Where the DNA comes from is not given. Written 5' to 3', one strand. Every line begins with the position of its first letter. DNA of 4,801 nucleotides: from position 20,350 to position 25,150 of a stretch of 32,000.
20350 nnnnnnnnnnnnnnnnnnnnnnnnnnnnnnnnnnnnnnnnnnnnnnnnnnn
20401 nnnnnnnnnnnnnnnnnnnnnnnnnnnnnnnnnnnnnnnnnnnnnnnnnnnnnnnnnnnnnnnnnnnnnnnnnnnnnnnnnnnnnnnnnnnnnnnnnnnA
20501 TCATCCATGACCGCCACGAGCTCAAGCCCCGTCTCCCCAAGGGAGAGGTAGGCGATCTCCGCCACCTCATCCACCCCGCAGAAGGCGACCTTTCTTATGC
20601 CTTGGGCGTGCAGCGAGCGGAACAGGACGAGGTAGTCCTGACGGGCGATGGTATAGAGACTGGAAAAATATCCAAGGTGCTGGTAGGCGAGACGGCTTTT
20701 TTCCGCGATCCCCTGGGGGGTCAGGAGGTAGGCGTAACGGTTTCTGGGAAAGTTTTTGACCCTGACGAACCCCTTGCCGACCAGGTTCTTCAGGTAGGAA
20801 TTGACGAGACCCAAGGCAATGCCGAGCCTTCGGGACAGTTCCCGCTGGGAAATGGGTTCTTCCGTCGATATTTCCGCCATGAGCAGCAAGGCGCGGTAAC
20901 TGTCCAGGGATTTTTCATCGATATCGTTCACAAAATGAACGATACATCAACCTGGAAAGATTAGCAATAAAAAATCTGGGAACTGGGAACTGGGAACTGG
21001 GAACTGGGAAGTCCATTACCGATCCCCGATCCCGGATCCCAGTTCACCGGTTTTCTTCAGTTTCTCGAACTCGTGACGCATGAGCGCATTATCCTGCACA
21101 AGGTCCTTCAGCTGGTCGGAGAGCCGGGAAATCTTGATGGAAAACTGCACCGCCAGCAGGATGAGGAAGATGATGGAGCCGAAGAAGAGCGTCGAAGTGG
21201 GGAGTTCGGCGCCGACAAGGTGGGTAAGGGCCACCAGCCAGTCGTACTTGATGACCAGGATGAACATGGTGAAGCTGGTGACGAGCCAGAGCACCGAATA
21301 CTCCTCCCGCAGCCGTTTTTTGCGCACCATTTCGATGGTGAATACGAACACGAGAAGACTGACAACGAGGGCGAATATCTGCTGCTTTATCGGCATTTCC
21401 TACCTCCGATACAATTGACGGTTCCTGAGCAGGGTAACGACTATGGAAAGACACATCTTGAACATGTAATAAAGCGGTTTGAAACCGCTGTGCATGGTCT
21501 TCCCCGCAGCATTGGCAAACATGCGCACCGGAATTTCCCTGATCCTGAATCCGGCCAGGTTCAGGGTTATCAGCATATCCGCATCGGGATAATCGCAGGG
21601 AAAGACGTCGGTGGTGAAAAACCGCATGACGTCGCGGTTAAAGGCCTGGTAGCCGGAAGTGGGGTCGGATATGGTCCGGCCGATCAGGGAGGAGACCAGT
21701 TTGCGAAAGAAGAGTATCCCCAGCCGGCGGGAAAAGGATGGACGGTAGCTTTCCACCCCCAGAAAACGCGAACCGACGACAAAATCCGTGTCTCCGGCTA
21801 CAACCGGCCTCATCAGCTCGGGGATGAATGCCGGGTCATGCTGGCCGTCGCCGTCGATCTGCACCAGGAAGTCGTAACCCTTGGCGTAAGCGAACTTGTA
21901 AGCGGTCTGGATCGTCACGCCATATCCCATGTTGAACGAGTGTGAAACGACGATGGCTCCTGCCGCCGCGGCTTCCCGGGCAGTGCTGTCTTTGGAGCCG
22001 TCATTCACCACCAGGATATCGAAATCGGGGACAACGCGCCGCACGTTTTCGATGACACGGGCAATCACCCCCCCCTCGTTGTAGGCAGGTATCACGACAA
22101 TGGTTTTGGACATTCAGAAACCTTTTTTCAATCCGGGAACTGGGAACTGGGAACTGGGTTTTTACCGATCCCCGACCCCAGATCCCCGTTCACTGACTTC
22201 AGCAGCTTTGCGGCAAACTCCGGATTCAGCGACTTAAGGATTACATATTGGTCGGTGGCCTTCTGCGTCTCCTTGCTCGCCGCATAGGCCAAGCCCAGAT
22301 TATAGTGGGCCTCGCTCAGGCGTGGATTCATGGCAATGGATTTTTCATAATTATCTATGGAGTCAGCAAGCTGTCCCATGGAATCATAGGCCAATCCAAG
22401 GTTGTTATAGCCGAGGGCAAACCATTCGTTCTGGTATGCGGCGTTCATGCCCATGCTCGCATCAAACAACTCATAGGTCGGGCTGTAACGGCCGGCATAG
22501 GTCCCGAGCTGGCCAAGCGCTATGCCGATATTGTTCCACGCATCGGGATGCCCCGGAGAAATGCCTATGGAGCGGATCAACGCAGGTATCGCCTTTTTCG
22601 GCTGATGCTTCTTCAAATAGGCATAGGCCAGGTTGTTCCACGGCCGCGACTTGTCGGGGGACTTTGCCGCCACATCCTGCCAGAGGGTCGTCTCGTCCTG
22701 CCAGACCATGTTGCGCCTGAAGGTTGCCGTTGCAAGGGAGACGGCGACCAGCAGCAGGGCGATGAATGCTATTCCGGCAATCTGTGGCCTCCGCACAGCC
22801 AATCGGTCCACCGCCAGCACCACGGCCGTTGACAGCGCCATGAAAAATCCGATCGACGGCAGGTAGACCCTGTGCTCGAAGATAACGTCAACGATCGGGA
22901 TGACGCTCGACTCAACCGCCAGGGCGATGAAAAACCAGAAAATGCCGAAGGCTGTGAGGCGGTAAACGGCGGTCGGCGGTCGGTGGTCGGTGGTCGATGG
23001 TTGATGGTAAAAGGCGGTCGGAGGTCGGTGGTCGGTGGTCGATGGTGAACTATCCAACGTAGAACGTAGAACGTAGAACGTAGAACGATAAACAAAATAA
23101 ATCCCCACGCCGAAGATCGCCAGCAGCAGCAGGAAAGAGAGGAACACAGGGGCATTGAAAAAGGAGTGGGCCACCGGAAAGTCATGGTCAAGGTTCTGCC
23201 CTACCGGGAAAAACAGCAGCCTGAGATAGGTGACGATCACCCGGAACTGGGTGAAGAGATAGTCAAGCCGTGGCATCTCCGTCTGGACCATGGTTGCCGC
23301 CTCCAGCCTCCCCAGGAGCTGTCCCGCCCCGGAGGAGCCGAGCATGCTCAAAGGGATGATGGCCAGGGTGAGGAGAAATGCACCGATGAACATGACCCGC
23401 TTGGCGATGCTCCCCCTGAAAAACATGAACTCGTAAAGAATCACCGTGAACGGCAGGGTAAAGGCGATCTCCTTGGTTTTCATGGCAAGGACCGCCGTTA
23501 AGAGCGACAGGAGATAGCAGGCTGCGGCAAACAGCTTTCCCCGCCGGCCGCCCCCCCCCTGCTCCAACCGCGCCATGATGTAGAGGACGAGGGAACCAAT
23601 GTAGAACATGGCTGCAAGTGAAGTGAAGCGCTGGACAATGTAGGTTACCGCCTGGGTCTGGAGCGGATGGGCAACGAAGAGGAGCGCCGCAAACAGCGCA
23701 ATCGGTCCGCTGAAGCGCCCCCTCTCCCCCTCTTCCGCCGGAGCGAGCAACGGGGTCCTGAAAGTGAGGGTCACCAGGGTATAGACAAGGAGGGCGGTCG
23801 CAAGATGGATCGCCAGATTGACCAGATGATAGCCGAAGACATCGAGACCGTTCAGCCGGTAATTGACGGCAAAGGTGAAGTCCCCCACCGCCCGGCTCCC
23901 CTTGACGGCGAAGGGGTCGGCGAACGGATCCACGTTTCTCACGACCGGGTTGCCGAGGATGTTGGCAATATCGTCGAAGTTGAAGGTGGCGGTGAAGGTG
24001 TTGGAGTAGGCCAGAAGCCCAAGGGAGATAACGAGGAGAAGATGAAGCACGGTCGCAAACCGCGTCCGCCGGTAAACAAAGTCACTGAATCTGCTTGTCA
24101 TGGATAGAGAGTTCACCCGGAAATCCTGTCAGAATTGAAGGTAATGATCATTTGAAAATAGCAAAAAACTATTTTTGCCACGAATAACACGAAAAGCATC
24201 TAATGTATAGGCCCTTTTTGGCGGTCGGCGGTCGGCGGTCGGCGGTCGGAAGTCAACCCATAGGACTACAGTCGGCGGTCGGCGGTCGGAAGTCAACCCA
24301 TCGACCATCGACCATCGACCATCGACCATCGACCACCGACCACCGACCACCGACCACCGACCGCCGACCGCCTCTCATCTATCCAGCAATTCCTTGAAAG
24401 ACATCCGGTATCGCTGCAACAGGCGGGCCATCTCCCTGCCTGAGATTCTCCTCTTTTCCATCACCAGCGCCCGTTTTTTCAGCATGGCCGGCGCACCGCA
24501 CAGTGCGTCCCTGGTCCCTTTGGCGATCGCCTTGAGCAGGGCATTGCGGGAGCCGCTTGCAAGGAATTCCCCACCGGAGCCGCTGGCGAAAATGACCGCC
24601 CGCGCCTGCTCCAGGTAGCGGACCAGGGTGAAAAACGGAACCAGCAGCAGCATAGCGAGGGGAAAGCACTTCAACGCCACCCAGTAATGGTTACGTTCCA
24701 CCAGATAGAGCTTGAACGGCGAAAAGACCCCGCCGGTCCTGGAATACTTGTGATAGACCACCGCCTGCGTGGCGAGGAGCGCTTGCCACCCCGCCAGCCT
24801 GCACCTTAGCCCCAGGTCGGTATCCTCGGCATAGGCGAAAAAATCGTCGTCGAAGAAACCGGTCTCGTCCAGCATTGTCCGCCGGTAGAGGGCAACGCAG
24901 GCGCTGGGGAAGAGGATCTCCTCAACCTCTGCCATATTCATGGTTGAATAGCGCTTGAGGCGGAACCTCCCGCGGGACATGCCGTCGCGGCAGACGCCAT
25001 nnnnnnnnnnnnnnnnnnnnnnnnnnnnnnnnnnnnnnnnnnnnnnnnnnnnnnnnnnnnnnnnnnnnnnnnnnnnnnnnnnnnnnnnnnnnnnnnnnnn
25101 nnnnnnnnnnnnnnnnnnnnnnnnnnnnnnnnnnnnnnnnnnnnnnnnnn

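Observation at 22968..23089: The same heptamer families are inserted in frame inside the GT-C/TPR gene and encode an S/T/P-rich loop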

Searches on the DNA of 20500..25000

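Call 72: search_rna_families(source=window, start=20500, end=25000, threshold=evalue, max_evalue=1)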
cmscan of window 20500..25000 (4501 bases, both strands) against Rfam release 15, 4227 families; matches with E-value up to 1: 2.
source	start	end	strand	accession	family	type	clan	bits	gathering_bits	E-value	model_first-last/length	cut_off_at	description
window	24221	24364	-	RF04159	MIR1437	Gene; miRNA;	-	55.5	168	7.8e-08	1-192/192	no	MIR1437 microRNA precursor family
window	20977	21066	+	RF03486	mir-3940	Gene; miRNA;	-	22.5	84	0.99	1-92/92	no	mir-3940 microRNA precursor family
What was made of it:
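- No Rfam family matches the intragenic array; the only matches in the region are sub-threshold miRNA-like hits on the intergenic hairpins (call 72).
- Tried and rejected: Rfam gave only sub-threshold miRNA-like matches to the intergenic hairpins and nothing for the intragenic array (call 72).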
